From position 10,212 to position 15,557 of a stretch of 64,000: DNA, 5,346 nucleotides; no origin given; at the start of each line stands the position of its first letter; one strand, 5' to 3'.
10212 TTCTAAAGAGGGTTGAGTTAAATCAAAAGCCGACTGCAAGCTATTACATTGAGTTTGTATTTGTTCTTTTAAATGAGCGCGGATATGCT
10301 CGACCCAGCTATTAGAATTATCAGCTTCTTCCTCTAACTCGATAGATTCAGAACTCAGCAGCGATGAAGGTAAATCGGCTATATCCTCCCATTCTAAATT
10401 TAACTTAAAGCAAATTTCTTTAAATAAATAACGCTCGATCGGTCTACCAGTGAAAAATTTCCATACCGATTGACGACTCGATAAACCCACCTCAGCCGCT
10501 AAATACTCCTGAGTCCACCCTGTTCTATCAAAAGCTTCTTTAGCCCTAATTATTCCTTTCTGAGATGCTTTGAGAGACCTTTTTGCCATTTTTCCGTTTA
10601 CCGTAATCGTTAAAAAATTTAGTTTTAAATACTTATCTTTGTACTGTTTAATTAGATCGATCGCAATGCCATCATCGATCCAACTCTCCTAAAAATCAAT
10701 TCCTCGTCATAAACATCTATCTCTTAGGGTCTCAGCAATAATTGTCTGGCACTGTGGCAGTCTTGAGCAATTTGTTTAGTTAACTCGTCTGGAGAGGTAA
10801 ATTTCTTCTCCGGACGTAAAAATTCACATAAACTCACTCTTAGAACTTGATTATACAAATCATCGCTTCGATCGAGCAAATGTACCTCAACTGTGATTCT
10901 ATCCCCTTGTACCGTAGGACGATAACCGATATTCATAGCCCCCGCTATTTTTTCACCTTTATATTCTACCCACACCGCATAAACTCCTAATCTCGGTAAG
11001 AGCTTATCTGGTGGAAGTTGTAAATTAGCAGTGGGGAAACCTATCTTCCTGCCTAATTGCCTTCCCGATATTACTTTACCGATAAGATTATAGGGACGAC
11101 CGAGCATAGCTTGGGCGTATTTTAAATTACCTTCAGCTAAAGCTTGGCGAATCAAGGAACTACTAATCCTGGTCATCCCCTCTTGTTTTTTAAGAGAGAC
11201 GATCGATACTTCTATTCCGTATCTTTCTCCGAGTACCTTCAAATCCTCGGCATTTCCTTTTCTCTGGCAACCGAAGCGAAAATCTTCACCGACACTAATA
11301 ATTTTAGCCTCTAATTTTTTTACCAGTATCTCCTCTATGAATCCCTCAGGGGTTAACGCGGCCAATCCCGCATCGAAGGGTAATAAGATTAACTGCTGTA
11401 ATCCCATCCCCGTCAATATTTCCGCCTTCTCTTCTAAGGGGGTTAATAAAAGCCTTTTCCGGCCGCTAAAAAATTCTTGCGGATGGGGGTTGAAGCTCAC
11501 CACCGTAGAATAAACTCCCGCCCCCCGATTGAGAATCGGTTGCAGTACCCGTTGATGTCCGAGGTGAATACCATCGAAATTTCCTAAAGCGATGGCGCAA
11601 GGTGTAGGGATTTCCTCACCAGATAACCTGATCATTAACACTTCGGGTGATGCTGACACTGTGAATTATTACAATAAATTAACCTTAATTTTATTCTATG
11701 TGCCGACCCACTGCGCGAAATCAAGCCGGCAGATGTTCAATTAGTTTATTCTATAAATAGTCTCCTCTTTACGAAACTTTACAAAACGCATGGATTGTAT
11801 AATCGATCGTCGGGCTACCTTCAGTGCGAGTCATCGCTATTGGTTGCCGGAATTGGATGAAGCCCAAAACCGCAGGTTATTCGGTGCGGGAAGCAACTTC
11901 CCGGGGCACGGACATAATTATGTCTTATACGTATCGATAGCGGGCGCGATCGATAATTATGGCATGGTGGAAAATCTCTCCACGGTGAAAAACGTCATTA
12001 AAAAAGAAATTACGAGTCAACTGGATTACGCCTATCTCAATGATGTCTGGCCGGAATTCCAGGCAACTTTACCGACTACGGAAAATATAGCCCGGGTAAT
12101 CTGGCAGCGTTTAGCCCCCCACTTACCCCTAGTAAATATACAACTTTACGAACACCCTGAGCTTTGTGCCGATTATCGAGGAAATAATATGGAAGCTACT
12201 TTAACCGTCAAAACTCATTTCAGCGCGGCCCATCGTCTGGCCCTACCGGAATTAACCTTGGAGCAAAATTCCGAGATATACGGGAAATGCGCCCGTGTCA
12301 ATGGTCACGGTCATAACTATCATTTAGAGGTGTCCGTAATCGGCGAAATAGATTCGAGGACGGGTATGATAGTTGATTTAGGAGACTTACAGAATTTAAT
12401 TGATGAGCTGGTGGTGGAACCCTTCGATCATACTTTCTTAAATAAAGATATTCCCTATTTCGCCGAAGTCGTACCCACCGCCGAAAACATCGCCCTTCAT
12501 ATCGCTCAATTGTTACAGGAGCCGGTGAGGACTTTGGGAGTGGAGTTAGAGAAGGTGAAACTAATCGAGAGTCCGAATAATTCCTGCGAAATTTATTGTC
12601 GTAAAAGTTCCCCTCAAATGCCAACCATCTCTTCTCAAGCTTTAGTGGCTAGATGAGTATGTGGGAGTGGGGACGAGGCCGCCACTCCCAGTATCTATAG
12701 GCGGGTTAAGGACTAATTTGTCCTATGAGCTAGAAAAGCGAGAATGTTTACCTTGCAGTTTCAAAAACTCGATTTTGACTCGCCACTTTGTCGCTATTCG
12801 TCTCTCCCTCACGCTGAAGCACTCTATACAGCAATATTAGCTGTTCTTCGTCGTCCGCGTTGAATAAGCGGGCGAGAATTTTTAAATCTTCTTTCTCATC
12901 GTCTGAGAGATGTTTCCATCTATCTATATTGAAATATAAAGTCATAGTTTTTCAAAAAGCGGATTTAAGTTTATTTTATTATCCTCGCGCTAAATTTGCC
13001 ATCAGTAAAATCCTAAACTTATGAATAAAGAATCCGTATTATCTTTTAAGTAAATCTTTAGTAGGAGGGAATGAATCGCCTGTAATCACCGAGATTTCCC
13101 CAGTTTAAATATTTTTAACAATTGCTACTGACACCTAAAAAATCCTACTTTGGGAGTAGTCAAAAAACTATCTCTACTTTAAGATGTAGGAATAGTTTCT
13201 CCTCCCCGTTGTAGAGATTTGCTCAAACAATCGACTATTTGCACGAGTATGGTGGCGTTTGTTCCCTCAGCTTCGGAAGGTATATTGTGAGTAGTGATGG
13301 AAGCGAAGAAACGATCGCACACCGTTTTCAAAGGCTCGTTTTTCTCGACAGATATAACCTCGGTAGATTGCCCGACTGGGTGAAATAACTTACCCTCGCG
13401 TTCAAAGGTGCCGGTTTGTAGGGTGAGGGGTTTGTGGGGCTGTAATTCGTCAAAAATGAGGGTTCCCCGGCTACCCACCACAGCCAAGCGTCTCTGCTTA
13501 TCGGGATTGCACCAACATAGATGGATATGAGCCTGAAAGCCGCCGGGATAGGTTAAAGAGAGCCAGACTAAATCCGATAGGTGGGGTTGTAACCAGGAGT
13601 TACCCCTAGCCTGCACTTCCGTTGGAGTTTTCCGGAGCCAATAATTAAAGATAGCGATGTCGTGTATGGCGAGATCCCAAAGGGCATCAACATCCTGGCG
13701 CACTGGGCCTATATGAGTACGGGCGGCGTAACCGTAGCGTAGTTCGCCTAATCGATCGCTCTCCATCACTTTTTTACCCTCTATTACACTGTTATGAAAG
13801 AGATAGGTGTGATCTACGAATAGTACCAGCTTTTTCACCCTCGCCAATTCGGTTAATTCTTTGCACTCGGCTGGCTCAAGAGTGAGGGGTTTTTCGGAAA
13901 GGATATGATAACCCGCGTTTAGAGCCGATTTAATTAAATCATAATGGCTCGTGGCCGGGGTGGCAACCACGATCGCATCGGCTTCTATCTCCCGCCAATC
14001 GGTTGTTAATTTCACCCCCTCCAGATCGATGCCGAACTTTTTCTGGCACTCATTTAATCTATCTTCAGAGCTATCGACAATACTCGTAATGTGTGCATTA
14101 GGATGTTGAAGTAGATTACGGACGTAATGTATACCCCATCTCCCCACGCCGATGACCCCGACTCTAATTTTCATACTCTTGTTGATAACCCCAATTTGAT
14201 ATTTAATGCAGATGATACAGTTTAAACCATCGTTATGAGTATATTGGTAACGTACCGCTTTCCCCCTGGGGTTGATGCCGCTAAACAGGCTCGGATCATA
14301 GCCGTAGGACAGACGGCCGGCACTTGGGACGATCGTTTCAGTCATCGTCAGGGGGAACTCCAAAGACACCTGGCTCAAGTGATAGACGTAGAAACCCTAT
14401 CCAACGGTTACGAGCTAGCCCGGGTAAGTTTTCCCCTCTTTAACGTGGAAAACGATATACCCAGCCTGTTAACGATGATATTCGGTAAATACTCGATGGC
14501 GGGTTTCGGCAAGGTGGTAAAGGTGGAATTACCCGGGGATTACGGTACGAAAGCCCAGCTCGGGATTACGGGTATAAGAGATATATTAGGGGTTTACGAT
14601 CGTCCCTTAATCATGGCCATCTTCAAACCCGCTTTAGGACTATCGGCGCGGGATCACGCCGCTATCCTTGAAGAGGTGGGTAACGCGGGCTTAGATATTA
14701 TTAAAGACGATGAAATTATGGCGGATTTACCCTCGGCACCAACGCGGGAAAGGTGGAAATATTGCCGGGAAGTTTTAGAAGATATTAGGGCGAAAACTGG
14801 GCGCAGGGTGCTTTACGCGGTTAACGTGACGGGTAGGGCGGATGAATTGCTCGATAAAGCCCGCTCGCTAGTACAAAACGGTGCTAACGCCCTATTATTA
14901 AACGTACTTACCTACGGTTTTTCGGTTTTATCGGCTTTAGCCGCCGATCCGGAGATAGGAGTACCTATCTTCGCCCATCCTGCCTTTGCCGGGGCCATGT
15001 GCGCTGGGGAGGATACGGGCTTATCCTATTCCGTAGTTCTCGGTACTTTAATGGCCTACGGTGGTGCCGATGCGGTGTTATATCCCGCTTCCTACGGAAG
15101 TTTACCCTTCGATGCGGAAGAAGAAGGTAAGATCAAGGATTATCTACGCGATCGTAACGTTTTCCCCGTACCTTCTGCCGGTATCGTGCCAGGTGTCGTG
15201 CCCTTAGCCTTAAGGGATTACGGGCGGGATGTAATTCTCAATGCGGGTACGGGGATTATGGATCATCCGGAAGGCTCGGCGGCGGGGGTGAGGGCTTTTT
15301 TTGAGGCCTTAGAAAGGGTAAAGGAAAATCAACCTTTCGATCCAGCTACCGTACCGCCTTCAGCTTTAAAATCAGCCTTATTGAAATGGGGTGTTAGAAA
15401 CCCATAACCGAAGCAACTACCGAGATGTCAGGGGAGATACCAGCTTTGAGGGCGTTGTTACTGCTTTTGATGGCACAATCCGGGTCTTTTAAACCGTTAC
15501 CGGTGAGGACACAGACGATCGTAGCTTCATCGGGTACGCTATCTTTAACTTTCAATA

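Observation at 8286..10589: HTH-NACHT STAND NTPase without C-terminal repeats (bacterial NACHT, possible antiphage sensor)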

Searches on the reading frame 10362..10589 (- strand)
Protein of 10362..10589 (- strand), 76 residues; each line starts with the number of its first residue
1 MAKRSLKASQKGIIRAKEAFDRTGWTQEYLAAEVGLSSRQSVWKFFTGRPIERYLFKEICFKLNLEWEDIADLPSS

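Call 35: search_solved_structures(query=A3, max_evalue=10, show_alignments=3)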
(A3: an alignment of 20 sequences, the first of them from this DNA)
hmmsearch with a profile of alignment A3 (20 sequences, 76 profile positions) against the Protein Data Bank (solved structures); distinct sequences matched with E-value up to 10: 9.
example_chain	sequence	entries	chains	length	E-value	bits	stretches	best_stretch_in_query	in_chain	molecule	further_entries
4yg1_A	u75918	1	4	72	0.047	16.9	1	12-37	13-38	Antitoxin HipB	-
4yg4_A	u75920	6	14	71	0.059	16.6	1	14-37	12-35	Antitoxin HipB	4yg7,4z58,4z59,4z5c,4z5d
2wiu_B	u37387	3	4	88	0.068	16.4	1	12-37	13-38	HTH-TYPE TRANSCRIPTIONAL REGULATOR HIPB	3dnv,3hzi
5k98_B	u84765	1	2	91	0.073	16.3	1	12-37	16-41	Antitoxin HipB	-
4z5h_A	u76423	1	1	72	0.075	16.3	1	14-37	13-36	Antitoxin HipB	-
2b5a_A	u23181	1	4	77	0.32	14.2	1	16-65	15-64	C.BclI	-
3vk0_A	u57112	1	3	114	0.51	13.6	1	22-37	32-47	Transcriptional regulator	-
2r63_A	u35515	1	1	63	0.71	13.1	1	15-55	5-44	REPRESSOR PROTEIN FROM BACTERIOPHAGE 434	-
3bhq_A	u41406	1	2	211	0.78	13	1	4-49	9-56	Transcriptional regulator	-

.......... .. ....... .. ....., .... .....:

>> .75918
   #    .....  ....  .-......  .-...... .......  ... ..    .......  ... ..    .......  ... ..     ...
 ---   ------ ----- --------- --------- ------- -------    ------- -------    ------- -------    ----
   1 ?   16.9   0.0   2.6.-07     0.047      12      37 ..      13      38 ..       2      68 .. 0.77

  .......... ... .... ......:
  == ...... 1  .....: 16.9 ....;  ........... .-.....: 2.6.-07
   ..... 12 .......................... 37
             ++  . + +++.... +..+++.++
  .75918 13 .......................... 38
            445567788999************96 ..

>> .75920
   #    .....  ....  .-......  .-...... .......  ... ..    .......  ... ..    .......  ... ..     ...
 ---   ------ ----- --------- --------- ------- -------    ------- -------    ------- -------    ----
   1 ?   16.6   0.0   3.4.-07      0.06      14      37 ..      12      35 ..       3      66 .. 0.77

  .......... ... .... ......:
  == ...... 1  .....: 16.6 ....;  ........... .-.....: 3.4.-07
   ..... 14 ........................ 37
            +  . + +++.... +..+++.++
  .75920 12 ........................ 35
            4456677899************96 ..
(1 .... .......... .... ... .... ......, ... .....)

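Call 36: search_protein_families(library=pfam, proteins=[window:10362-10589:-], max_evalue=10)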
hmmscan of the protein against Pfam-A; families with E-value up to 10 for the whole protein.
seq(76 aa): 3 families
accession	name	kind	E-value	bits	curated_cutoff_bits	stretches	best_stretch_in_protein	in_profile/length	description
PF01381.28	HTH_3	-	0.021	15.3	23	1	21-48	6-32/55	Helix-turn-helix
PF13560.12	HTH_31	-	0.03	15.1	27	1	22-50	12-39/64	Helix-turn-helix domain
PF13338.12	AbiEi_4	-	0.21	12.1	25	1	8-31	8-30/49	Transcriptional regulator, AbiEi antitoxin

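Call 49: predict_structure(alignment_id=A4)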
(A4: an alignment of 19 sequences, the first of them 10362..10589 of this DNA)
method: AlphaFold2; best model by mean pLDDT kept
length: 76 residues; sequences in the alignment: 19
mean_pLDDT: 92.5   pTM: 0.79
mean pLDDT of the five models: 92.5, 92.2, 90.1, 90.0, 87.4
residues with pLDDT >= 90: 67; 70-90: 4; 50-70: 5; < 50: 0
segments of 3 or more residues with pLDDT < 50: none
pLDDT, mean of each block of 10 residues (from residue 1): 84 96 95 93 96 96 95 80
secondary structure, 60 per line:
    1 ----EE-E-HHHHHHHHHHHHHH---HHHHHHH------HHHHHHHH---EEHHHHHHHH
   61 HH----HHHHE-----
elements in order: H10-23 H27-33 H40-47 H53-62 H67-70

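Call 51: fold_search(model_id=the predicted structure, library=pdb)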
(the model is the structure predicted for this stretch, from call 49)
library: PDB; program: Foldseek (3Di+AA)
matches with E <= 10: 393; with E <= 0.001: 0
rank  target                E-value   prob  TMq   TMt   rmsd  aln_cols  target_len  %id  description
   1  6zvh_i                2.2e-02  1.00  0.70  0.50   1.6        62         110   16  EDF1-ribosome complex (released 2020-08-19)
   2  1utx_A                2.2e-02  1.00  0.60  0.68   2.5        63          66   25  Regulation of Cytolysin Expression by Enterococcus faecalis: Role of CylR2 (released 2004-09-16)
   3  3vk0_A                2.5e-02  1.00  0.62  0.55   3.9        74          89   18  Crystal Structure of hypothetical transcription factor NHTF from Neisseria (released 2012-03-14)
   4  2b5a_B                2.8e-02  1.00  0.61  0.62   2.1        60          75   27  C.BclI, Control Element of the BclI Restriction-Modification System (released 2006-01-03)
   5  1lli_B                3.0e-02  1.00  0.60  0.51   2.2        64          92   20  THE CRYSTAL STRUCTURE OF A MUTANT PROTEIN WITH ALTERED BUT IMPROVED HYDROPHOBIC CORE PACKING (released 1994-08-31)
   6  3tyr_A                3.0e-02  0.97  0.54  0.55   4.9        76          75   21  Crystal structure of transcriptional regulator VanUg, Form I (released 2011-10-12)
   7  2xiu_B                3.3e-02  1.00  0.60  0.68   2.3        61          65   26  High resolution structure of MTSL-tagged CylR2. (released 2011-02-09)
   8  6b9s_F                3.3e-02  0.99  0.55  0.13   3.9        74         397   22  MPnS crystallized in the absence of substrate (released 2017-12-20)
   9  1y7y_B                3.5e-02  1.00  0.62  0.70   2.0        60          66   27  High-resolution crystal structure of the restriction-modification controller protein C.AhdI from Aeromonas hydrophila (released 2005-02-22)
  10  3vk0_B                3.5e-02  1.00  0.63  0.56   3.2        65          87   23  Crystal Structure of hypothetical transcription factor NHTF from Neisseria (released 2012-03-14)
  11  2b5a_A                4.2e-02  1.00  0.61  0.60   2.2        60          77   27  C.BclI, Control Element of the BclI Restriction-Modification System (released 2006-01-03)
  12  7o81_AU               4.5e-02  1.00  0.70  0.50   1.5        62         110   16  Rabbit 80S ribosome colliding in another ribosome stalled by the SARS-CoV-2 pseudoknot (released 2021-06-02)
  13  2wiu_D                4.5e-02  1.00  0.61  0.64   1.6        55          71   24  Mercury-modified bacterial persistence regulator hipBA (released 2009-07-28)
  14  9b0q_CH               4.5e-02  1.00  0.71  0.45   2.8        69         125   17  In situ human top-back di-ribosome structure (Composite map) (released 2025-03-19)
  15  2xiu_A                4.5e-02  1.00  0.64  0.72   2.0        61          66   24  High resolution structure of MTSL-tagged CylR2. (released 2011-02-09)
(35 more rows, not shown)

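Call 77: search_protein_representatives(alignment_id=A4)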
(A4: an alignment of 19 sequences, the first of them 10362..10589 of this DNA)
Query: 19 sequences, 76 profile positions. Proteins with E-value up to 0.001 (for the whole library): 1262; up to 1e-10: 441; up to 1e-30: 61. The best 150 are listed.
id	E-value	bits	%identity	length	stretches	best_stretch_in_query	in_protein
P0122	1.5e-56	204.4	-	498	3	1-75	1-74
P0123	2.8e-37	142.6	-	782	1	1-75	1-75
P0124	6.8e-37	141.4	-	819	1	1-75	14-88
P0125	7.7e-37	141.2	-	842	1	1-75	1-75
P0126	1.3e-36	140.5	-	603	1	1-74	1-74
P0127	1.9e-36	140.0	-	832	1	1-75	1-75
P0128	1.9e-36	140.0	-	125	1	1-74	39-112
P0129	2.9e-36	139.4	-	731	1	1-73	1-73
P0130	3.0e-36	139.3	-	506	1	1-75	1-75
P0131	3.6e-36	139.1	-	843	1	1-75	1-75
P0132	3.9e-36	139.0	-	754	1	1-74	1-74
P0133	4.2e-36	138.9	-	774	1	1-75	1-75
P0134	5.1e-36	138.6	-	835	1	1-74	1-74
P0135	5.3e-36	138.5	-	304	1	1-74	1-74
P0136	1.3e-35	137.3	-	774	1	1-74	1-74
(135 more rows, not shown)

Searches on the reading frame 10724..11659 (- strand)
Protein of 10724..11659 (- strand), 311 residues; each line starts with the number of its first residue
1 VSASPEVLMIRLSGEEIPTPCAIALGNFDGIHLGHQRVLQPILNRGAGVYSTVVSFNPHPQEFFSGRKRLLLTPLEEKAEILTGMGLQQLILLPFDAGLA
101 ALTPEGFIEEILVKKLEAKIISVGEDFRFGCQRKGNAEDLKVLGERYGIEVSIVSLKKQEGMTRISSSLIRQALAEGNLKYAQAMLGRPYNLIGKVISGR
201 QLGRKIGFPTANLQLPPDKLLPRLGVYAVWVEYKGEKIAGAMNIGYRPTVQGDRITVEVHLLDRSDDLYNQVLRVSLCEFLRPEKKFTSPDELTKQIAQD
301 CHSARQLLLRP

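Call 9: search_protein_families(library=pfam, proteins=[window:10724-11659:-], max_evalue=0.001)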
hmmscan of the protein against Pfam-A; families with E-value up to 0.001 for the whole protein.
window:10724-11659:- (311 aa): 3 families
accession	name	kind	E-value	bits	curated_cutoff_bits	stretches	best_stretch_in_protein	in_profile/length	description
PF01687.23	Flavokinase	-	1.4e-46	158.2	19.6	1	186-308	1-124/124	Riboflavin kinase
PF06574.18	FAD_syn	-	1.2e-44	152.4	27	1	16-168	3-157/158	FAD synthetase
PF01467.32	CTP_transf_like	-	1.2e-05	26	21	1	24-172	2-132/133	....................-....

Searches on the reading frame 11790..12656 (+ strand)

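Call 9: search_protein_families(library=pfam, proteins=[window:11790-12656:+], max_evalue=0.001)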
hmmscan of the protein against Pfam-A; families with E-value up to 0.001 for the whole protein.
window:11790-12656:+ (288 aa): 1 family
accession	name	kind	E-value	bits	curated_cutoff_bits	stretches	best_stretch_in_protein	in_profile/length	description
PF01242.24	PTPS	-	8.7e-64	213.4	22.4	2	138-268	2-118/121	6-pyruvoyl tetrahydropterin synthase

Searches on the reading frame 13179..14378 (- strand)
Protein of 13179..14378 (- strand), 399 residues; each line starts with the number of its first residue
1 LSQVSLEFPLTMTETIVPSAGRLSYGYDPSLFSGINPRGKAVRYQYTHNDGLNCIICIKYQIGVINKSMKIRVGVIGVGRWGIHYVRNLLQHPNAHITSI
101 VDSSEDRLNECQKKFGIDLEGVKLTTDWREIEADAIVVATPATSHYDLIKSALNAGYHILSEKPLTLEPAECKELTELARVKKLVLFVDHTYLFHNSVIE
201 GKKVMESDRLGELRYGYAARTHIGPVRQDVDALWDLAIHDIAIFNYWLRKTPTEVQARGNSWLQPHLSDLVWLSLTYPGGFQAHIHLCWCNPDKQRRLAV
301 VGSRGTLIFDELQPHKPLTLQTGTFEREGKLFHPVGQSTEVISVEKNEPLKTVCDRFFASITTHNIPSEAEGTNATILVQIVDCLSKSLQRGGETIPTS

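Call 9: search_protein_families(library=pfam, proteins=[window:13179-14378:-], max_evalue=0.001)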
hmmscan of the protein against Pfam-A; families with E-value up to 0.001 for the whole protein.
window:13179-14378:- (399 aa): 6 families
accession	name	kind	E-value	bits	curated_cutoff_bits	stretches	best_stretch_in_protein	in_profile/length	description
PF01408.29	GFO_IDH_MocA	-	6.2e-26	91.9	24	1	71-190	1-120/120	Oxidoreductase family, NAD-binding Rossmann fold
PF22725.1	GFO_IDH_MocA_C3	-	3.7e-13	50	27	1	202-307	5-123/124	GFO/IDH/MocA C-terminal domain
PF02894.22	GFO_IDH_MocA_C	-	1e-06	29.2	22.9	1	232-392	42-213/218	Oxidoreductase family, C-terminal alpha/beta domain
PF03807.23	F420_oxidored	-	7.6e-05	23.7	21.6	1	72-152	1-79/94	NADP oxidoreductase coenzyme F420-dependent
PF01118.30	Semialdhyde_dh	-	0.00037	21.3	26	1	72-160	1-94/121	Semialdehyde dehydrogenase, NAD binding domain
PF01113.26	DapB_N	-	0.00089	19.8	25.6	0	71-158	1-93/124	Dihydrodipicolinate reductase, N-terminus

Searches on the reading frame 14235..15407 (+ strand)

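Call 9: search_protein_families(library=pfam, proteins=[window:14235-15407:+], max_evalue=0.001)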
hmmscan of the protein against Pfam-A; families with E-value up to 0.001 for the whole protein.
window:14235-15407:+ (390 aa): 2 families
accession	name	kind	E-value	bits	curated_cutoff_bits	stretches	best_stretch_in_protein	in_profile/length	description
PF00016.26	RuBisCO_large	-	1.8e-36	126.4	30.1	2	110-270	1-163/299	Ribulose bisphosphate carboxylase large chain, catalytic domain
PF02788.21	RuBisCO_large_N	-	3.4e-05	24.5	20.7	1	3-86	14-100/120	Ribulose bisphosphate carboxylase large chain, N-terminal domain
